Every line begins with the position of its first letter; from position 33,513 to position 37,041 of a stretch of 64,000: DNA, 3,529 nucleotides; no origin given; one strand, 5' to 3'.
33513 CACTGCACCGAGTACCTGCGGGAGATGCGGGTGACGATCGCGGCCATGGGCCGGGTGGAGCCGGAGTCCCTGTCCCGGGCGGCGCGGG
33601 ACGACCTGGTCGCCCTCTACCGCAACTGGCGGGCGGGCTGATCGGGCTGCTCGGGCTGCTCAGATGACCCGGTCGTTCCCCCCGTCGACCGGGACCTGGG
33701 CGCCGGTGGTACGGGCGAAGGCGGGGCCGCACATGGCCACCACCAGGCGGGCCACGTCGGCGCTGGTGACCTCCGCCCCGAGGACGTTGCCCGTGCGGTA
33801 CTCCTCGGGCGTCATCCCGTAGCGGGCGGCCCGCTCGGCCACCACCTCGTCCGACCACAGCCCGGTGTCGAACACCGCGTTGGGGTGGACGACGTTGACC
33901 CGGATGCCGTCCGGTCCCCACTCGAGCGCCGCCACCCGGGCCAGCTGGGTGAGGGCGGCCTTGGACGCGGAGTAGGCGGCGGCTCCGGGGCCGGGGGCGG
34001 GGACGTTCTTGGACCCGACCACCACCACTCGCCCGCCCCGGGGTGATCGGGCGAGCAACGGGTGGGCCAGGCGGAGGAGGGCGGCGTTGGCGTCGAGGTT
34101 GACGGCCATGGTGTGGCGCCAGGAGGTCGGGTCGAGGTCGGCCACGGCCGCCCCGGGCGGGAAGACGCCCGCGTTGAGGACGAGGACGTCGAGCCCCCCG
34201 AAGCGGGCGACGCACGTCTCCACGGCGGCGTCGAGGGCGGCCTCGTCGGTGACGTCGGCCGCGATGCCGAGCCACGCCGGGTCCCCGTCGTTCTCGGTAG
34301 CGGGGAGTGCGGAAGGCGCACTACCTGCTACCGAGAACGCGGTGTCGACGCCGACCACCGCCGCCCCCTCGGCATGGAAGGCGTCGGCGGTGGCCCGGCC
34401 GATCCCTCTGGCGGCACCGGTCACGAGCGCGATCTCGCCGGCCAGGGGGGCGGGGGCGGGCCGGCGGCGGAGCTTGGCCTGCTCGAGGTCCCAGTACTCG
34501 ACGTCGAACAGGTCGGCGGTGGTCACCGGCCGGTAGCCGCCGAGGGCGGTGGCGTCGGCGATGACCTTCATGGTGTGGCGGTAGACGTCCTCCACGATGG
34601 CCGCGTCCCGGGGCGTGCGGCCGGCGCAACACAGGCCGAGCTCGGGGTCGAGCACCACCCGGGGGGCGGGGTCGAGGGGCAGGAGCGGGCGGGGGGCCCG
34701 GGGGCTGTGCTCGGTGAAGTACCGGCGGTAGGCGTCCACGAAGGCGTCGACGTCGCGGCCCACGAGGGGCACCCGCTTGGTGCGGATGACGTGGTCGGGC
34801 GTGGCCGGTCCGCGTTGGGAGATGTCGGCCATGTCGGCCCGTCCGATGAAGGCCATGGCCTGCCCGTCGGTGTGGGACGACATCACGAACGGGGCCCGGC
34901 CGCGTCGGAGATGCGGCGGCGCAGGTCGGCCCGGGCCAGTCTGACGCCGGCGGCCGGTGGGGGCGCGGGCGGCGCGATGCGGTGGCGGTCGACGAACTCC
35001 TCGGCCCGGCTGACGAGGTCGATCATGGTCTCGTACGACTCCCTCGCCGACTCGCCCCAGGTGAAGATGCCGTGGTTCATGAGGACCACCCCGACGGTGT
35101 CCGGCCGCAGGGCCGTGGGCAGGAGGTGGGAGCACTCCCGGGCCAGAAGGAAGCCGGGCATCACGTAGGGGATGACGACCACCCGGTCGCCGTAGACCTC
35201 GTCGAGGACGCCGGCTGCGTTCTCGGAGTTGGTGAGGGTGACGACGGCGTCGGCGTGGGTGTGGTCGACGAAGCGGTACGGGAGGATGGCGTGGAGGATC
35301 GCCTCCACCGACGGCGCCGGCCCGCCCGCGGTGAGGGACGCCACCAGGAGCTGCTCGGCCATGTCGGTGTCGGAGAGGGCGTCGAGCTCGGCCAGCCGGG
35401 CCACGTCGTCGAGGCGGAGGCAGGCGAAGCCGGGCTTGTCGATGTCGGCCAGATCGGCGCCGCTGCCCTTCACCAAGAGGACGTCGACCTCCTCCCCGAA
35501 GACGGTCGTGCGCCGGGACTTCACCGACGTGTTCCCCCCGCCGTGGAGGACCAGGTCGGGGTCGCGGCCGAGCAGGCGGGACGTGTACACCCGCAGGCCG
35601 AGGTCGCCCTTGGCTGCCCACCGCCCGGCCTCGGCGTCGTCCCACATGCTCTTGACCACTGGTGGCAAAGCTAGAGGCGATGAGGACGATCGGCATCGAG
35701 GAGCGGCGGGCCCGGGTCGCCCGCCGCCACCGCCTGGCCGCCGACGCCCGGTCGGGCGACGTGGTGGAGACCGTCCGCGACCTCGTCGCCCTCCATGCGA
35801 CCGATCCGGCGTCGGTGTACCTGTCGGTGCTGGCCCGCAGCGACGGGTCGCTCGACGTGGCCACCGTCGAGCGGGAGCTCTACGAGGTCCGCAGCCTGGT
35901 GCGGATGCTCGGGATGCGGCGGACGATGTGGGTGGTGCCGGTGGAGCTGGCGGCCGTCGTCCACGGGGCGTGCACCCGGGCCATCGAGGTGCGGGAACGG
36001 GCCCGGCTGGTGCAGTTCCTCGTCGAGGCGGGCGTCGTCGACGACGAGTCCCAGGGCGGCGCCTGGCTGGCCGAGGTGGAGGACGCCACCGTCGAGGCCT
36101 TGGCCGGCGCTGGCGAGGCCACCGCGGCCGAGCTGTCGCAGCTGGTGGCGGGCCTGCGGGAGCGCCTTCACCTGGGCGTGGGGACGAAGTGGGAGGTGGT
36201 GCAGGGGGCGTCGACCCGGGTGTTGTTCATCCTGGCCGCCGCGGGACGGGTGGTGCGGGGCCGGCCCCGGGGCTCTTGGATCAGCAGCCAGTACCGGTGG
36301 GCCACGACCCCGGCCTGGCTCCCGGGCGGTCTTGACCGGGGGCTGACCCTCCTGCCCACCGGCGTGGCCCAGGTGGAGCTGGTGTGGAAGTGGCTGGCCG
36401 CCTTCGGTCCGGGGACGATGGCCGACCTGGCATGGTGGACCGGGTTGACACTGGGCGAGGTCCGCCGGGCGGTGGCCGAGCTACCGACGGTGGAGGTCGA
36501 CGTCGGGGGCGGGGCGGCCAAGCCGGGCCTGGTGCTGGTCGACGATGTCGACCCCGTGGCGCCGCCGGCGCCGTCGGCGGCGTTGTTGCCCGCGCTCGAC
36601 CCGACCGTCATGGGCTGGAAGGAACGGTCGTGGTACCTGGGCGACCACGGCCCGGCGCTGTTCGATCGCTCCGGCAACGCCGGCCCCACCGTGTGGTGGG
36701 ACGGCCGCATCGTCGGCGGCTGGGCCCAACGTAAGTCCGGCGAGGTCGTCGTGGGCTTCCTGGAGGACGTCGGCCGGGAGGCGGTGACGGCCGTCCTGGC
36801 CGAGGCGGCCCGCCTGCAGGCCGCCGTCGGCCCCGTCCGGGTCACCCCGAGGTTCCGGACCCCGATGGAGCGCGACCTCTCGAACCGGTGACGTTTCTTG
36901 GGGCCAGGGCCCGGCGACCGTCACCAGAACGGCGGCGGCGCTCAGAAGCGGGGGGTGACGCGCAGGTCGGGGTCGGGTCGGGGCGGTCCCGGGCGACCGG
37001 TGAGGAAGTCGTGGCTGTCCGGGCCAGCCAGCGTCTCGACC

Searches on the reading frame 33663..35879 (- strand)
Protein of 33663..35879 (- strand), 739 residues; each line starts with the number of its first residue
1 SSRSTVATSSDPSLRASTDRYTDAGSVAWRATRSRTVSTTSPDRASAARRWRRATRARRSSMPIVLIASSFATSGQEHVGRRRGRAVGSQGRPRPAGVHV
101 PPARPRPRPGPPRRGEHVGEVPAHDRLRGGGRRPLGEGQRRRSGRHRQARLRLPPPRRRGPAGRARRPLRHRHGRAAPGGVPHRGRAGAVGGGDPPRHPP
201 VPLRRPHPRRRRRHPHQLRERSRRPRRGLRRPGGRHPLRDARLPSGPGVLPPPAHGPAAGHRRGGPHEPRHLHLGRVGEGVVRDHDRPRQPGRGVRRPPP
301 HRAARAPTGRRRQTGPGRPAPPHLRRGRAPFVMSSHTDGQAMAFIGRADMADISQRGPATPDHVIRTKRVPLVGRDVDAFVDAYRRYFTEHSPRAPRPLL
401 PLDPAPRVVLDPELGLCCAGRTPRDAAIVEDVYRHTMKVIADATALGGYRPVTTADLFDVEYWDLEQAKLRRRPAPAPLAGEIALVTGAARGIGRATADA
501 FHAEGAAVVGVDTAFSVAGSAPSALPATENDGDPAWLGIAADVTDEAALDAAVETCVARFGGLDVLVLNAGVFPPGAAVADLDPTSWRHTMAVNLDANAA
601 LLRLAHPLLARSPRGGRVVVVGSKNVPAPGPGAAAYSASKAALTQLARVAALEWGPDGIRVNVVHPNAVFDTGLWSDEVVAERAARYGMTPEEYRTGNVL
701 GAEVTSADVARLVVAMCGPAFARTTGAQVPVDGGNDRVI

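Call 33: search_protein_families(library=pfam, proteins=[window:33663-35879:-], max_evalue=0.0001)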
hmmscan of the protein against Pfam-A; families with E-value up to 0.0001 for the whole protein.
window:33663-35879:- (739 aa): 4 families
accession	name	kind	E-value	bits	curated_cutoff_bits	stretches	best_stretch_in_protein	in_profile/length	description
PF13561.12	adh_short_C2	-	6.1e-46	157.3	27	1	488-734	1-234/236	Enoyl-(Acyl carrier protein) reductase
PF00106.31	adh_short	-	3.5e-43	147.8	26.6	1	483-675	2-187/195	short chain dehydrogenase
PF23441.1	SDR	-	6.1e-07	29.5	27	1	479-678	5-202/258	SDR-like rossmann domain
PF08659.16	KR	-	3.5e-05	24.2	22.6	1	485-648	4-161/180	KR domain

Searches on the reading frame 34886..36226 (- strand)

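Call 33: search_protein_families(library=pfam, proteins=[window:34886-36226:-], max_evalue=0.0001)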
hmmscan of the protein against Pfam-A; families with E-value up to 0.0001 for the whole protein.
window:34886-36226:- (447 aa): 1 family
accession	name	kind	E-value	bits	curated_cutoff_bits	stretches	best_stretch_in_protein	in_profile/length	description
PF00596.27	Aldolase_II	-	1.7e-19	70.8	22.2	1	214-409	5-180/183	Class II Aldolase and Adducin N-terminal domain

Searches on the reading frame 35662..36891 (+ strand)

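Call 79: search_protein_families(library=pfam, proteins=[window:35662-36891:+], max_evalue=0.001)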
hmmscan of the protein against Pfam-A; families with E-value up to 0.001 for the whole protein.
window:35662-36891:+ (409 aa): 1 family
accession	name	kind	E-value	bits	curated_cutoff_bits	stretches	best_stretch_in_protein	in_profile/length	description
PF06224.18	AlkZ-like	-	1.3e-62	212.8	25.9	1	38-387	1-328/329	DNA glycosylase AlkZ-like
